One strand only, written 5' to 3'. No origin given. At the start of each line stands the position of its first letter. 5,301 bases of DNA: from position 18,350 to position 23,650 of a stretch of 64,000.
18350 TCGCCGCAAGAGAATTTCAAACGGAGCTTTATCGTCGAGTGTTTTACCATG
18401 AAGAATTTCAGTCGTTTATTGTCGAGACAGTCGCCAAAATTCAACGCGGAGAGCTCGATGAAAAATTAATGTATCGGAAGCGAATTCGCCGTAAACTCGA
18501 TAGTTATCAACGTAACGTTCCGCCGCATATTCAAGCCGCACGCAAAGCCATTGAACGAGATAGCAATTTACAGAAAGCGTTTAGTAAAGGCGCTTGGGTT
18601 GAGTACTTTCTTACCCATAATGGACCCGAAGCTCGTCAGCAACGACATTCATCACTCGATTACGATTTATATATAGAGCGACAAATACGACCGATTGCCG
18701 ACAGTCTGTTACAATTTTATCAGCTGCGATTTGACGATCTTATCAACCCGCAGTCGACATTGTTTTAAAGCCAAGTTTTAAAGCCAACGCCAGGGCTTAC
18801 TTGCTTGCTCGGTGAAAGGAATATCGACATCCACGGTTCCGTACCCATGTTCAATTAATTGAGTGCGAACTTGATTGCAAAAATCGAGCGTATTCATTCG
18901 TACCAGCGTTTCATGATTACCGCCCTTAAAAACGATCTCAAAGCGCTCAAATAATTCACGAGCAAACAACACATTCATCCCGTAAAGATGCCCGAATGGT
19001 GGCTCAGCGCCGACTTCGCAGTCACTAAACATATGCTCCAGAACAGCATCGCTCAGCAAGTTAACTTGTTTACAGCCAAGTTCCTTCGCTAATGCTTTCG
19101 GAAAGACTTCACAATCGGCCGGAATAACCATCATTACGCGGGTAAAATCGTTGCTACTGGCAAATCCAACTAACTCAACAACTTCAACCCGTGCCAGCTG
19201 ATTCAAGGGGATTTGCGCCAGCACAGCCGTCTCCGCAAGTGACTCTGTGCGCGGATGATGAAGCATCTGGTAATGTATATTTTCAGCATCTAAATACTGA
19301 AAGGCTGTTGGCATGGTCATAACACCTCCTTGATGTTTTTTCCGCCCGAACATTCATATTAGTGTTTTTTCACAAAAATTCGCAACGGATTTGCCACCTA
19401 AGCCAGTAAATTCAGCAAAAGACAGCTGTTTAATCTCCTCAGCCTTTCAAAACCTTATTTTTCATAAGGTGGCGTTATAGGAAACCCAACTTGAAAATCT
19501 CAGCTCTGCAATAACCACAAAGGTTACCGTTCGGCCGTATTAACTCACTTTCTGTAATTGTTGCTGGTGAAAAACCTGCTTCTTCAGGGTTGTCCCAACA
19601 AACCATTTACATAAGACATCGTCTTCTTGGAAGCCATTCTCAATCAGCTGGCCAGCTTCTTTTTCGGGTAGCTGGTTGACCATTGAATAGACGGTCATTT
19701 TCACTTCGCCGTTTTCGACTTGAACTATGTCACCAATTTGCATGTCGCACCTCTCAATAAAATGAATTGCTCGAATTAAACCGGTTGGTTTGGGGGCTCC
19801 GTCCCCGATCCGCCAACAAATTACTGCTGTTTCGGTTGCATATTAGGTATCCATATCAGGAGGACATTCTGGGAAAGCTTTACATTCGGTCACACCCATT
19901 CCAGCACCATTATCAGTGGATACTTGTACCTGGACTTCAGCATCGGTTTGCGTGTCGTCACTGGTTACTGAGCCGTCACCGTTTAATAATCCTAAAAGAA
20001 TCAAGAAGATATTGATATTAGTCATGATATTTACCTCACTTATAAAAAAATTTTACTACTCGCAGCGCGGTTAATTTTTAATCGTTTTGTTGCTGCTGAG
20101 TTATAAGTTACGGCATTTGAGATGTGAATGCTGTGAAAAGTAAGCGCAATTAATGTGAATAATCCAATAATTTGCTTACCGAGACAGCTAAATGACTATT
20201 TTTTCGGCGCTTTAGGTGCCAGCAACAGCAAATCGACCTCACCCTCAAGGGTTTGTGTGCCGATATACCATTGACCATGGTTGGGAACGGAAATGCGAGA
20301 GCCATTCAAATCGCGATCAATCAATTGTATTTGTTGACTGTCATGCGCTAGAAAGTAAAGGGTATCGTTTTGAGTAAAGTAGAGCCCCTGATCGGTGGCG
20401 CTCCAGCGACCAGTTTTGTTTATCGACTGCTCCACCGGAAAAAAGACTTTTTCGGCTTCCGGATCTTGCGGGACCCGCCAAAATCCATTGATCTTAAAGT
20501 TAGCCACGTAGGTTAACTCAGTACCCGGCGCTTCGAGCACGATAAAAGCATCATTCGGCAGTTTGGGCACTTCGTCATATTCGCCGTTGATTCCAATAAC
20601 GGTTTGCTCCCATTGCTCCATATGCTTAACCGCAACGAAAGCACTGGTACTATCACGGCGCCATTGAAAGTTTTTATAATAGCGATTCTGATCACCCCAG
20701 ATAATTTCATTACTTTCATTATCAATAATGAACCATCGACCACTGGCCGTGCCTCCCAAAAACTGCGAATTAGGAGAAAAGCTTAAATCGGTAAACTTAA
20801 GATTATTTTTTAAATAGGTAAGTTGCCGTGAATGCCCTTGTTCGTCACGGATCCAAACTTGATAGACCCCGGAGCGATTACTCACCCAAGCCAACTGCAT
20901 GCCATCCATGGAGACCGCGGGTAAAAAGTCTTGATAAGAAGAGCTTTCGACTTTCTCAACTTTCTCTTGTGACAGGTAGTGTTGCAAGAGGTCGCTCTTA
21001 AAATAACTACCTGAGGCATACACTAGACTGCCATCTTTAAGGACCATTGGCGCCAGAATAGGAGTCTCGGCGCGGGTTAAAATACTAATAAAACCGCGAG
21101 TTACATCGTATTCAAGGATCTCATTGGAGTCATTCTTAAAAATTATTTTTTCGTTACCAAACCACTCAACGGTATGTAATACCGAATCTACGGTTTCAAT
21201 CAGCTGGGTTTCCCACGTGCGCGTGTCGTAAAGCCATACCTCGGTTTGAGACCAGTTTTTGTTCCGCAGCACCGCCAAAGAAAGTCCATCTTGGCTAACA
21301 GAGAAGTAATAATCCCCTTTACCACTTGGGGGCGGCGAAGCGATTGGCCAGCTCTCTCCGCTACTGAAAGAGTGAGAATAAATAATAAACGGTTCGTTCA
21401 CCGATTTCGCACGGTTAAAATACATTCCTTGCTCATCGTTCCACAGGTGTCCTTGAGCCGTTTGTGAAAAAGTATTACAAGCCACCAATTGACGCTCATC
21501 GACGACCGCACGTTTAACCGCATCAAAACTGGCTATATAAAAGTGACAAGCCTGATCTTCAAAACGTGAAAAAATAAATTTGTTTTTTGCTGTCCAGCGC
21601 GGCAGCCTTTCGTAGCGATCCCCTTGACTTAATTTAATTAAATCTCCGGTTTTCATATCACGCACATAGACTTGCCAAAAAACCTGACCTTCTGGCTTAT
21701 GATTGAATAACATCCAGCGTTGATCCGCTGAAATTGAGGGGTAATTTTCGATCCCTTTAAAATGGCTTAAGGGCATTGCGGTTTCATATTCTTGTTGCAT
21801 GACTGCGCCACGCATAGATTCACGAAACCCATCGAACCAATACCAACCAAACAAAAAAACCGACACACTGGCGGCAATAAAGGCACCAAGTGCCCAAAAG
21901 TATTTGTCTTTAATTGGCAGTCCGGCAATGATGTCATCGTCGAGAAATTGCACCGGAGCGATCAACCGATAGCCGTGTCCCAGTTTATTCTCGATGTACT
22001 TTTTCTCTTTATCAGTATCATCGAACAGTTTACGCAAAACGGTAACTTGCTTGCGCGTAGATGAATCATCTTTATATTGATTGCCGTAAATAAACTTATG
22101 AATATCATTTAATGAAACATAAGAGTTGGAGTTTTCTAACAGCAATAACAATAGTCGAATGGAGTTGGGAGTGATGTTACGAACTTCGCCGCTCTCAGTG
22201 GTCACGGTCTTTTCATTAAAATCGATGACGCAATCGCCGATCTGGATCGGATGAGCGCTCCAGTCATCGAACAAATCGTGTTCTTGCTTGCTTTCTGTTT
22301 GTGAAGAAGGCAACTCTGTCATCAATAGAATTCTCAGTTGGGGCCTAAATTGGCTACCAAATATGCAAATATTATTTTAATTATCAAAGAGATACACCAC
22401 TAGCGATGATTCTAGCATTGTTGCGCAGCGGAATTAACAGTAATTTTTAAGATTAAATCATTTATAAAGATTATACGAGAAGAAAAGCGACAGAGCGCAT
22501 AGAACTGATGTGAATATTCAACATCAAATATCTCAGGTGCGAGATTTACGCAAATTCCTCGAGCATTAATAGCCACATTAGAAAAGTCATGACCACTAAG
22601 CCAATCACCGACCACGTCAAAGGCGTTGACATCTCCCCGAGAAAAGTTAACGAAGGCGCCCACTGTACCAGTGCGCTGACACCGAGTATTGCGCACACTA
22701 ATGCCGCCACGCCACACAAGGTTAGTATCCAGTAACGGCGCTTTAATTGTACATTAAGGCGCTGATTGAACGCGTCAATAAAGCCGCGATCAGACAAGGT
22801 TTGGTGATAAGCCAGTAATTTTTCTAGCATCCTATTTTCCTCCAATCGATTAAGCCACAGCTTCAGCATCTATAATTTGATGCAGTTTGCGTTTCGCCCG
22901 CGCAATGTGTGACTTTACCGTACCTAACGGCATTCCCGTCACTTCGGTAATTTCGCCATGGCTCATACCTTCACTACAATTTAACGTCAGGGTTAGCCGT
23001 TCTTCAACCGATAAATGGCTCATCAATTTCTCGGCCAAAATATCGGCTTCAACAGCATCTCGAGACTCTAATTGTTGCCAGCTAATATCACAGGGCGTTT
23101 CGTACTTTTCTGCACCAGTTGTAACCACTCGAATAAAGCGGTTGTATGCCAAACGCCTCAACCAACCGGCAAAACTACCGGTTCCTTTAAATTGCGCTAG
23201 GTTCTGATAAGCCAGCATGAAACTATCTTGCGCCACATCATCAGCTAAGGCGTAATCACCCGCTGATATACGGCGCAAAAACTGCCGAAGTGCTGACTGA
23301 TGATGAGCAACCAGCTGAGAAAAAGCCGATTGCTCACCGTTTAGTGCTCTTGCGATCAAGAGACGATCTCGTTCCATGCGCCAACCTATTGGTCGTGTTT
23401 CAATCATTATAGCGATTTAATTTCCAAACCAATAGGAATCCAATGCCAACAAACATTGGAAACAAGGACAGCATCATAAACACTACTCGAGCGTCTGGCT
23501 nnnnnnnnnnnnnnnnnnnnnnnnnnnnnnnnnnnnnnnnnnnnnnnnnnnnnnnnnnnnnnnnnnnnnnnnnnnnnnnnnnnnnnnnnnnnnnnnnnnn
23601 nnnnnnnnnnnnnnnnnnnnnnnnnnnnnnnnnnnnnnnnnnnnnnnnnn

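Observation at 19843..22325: Candidate peptide-ligand / membrane one-component receptor signalling pair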

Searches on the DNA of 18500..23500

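Call 71: search_rna_families(source=window, start=18500, end=23500, threshold=evalue, max_evalue=1)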
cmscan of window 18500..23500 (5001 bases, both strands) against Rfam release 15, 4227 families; matches with E-value up to 1: 0.
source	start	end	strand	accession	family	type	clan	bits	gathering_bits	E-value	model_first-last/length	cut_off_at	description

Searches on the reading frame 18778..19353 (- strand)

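Call 3: search_protein_families(library=pfam, proteins=[window:18778-19353:-], max_evalue=0.01)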
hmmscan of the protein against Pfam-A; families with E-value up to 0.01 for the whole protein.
window:18778-19353:- (191 aa): 1 family
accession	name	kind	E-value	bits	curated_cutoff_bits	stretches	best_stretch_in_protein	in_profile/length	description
PF04073.20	tRNA_edit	-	2.2e-15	57.3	25.5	1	33-158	1-120/123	Aminoacyl-tRNA editing domain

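Call 4: search_protein_families(library=ncbifam, proteins=[window:18778-19353:-], max_evalue=0.01)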
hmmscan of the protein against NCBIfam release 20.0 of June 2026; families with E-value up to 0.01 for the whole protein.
window:18778-19353:- (191 aa): 1 family
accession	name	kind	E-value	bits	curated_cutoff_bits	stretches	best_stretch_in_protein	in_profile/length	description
TIGR00011.1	YbaK_EbsC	equivalog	4.7e-07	29.7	153.25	1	17-167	3-149/152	Cys-tRNA(Pro) deacylase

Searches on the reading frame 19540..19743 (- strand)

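Call 3: search_protein_families(library=pfam, proteins=[window:19540-19743:-], max_evalue=0.01)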
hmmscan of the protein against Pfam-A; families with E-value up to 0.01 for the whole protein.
window:19540-19743:- (67 aa): 1 family
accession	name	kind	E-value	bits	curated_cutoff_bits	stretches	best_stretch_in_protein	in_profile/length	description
PF09926.15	DUF2158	-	6.3e-06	26.3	22.3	1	2-62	1-49/50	Uncharacterized small protein (DUF2158)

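Call 4: search_protein_families(library=ncbifam, proteins=[window:19540-19743:-], max_evalue=0.01)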
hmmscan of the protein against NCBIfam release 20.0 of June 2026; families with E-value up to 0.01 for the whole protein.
window:19540-19743:- (67 aa): 0 families

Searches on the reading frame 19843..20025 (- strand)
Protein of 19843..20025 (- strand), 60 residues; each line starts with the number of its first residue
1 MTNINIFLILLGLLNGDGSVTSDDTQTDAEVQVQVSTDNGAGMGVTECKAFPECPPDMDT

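Call 3: search_protein_families(library=pfam, proteins=[window:19843-20025:-], max_evalue=0.01)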
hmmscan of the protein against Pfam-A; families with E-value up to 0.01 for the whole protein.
window:19843-20025:- (60 aa): 0 families

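Call 4: search_protein_families(library=ncbifam, proteins=[window:19843-20025:-], max_evalue=0.01)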
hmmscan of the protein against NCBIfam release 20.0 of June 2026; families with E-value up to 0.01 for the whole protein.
window:19843-20025:- (60 aa): 0 families

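Call 5: find_homologous_proteins(query=window:19843-20025:-, max_evalue=10)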
Query window:19843-20025:- (60 aa): 2 proteins with E <= 10 among 2 candidates.
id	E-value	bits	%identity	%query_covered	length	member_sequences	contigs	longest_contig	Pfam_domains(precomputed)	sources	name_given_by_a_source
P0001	1.7e-32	127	100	100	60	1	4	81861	-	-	-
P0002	1.6e-17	80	67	100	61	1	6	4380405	-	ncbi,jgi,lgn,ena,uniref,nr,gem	ncbi:hypothetical protein [Pleionea litopenaei]|uniref:Uncharacterized protein n=1 Tax=Pleionea lito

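Call 13: find_homologous_proteins(query=A1, max_evalue=10)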
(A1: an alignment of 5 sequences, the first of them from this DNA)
Query A1 (5 sequences) (60 aa, profile of the alignment): 7 proteins with E <= 10 among 34 candidates.
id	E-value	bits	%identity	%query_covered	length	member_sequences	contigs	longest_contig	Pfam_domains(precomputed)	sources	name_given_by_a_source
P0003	5.7e-27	112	44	90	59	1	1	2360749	-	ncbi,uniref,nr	ncbi:hypothetical protein [Pleionea sediminis]|uniref:hypothetical protein n=1 Tax=Pleionea sedimini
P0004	2.6e-23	100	32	95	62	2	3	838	-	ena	-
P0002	9.8e-23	98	67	100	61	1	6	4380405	-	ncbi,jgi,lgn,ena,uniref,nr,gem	ncbi:hypothetical protein [Pleionea litopenaei]|uniref:Uncharacterized protein n=1 Tax=Pleionea lito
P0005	6.1e-22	96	36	90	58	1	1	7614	-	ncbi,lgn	-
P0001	9.0e-22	95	100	100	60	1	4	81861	-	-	-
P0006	2.4e-15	74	36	90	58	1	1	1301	-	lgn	-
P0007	1.4e-14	72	37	90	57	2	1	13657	-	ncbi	-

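Call 15: find_encoding_contigs(protein=P0007, flank=6000, max_places=3)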
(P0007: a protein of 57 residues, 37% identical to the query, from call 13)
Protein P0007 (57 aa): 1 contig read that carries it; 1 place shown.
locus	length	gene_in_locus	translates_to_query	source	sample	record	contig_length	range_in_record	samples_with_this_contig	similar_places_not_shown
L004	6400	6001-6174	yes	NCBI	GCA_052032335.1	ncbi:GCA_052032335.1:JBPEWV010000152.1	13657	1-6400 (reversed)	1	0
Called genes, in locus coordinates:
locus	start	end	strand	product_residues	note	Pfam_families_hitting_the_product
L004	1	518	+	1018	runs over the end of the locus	PF00873:ACR_tran, PF02355:SecD_SecF_C (weak), PF03176:MMPL (weak), PF02355:SecD_SecF_C (weak)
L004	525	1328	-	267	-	PF00072:Response_reg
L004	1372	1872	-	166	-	PF13302:Acetyltransf_3, PF13420:Acetyltransf_4 (weak), PF00583:Acetyltransf_1, PF13673:Acetyltransf_10, PF13508:Acetyltransf_7 (weak)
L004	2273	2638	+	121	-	PF19762:DUF6249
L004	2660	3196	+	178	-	PF04542:Sigma70_r2, PF08281:Sigma70_r4_2, PF04545:Sigma70_r4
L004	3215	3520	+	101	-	-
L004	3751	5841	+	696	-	PF00486:Trans_reg_C, PF26549:Tricorn_N (faint), PF02897:Peptidase_S9_N (faint), PF26550:Tricorn_2nd (faint), PF07676:PD40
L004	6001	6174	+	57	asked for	-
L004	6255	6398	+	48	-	?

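Call 27: find_encoding_contigs(protein=P0002, flank=4000, max_places=1)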
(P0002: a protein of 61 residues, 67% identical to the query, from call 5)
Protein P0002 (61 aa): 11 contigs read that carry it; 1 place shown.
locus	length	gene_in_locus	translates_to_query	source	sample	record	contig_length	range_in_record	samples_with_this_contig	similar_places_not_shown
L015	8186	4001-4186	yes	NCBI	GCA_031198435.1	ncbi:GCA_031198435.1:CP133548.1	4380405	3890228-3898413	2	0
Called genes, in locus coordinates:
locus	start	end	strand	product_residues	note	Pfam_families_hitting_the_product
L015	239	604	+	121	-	PF19762:DUF6249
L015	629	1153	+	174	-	PF04542:Sigma70_r2, PF08281:Sigma70_r4_2, PF04545:Sigma70_r4 (weak)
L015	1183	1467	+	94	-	-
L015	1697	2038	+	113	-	-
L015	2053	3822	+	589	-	PF26549:Tricorn_N (faint), PF26550:Tricorn_2nd (faint), PF07676:PD40 (weak)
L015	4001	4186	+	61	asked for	-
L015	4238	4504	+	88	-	-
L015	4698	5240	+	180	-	PF04073:tRNA_edit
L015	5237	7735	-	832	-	PF21474:DNApolII_N, PF22587:DNApolII_insertion (weak), PF03104:DNA_pol_B_exo1, PF00136:DNA_pol_B, PF03175:DNA_pol_B_2 (weak)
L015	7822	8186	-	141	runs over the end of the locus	-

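Call 45: search_protein_representatives(alignment_id=A2)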
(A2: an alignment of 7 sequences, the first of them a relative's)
Query: 7 sequences, 58 profile positions. Proteins with E-value up to 0.001 (for the whole library): 10; up to 1e-10: 6; up to 1e-30: 0. The best 10 are listed.
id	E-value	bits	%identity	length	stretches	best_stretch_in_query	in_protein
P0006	2.4e-26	107.9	-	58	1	1-58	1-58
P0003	1.2e-22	96.0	-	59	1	1-58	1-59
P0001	7.5e-19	83.8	-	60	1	1-58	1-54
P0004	3.5e-18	81.7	-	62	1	1-58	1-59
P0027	2.3e-12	63.1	-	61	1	1-58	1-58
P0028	7.0e-11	58.3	-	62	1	1-58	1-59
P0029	3.7e-09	52.8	-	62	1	1-58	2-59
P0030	4.2e-05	39.8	-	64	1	1-58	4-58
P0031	7.8e-05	38.9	-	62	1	1-58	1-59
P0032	8.4e-04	35.6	-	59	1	1-58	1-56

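Call 60: find_related_loci(query=A2, collection=metagenome_contigs, flank=4000)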
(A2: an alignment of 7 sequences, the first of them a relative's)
Query A2 (60 aa) in metagenome_contigs; peptide patterns used: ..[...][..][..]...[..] (x = any residue, [..] = any of these).
105 stretches matched a pattern; 1 encode a relative of the query (tblastn E <= 1e-3); 1 distinct loci.
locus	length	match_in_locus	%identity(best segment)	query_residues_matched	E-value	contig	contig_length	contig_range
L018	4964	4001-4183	67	1-60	2e-24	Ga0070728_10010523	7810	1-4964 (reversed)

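Call 76: predict_structure(alignment_id=A2)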
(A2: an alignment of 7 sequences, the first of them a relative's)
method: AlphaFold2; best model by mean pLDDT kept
length: 60 residues; sequences in the alignment: 7
mean_pLDDT: 52.9   pTM: 0.13
mean pLDDT of the five models: 52.9, 50.0, 48.1, 47.4, 46.6
residues with pLDDT >= 90: 0; 70-90: 0; 50-70: 37; < 50: 23
segments of 3 or more residues with pLDDT < 50: 15-23, 25-28
pLDDT, mean of each block of 10 residues (from residue 1): 58 51 48 50 56 55
secondary structure, 60 per line:
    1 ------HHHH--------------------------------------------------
elements in order: H7-10

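Call 77: search_protein_families(library=ncbifam, alignment_id=A4, max_evalue=1)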
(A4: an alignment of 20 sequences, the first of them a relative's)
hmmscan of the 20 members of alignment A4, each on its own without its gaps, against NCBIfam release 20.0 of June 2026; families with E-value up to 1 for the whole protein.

A. member 1, P0001 (60 aa): 0 families

B. families by the number of members that match (of 20 scanned): 4 families
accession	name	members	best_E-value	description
NF003788.0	PRK05379.1-5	2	0.14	bifunctional nicotinamide-nucleotide adenylyltransferase/Nudix hydroxylase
NF047979.1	lactonase_AidB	1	0.096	AidB family quorum-quenching N-acyl homoserine lactonase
NF009668.0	PRK13189.1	1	0.1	peroxiredoxin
TIGR01162.1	purE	1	0.16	5-(carboxyamino)imidazole ribonucleotide mutase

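Call 78: search_protein_families(library=pfam, alignment_id=A4, max_evalue=1)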
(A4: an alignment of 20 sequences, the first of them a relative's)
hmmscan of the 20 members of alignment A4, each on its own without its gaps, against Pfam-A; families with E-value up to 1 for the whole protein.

A. member 1, P0001 (60 aa): 0 families

B. families by the number of members that match (of 20 scanned): 4 families
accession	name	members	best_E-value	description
PF03032.20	FSAP_sig_propep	3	0.095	Frog skin active peptide family signal and propeptide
PF17223.8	CPCFC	1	0.02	Cuticle protein CPCFC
PF19423.4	E3_UBR4_N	1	0.027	E3 ubiquitin-protein ligase UBR4 N-terminal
PF22439.1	TAdV_Fibre-like_head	1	0.18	Turkey Adenovirus 3 Fibre protein-like, head domain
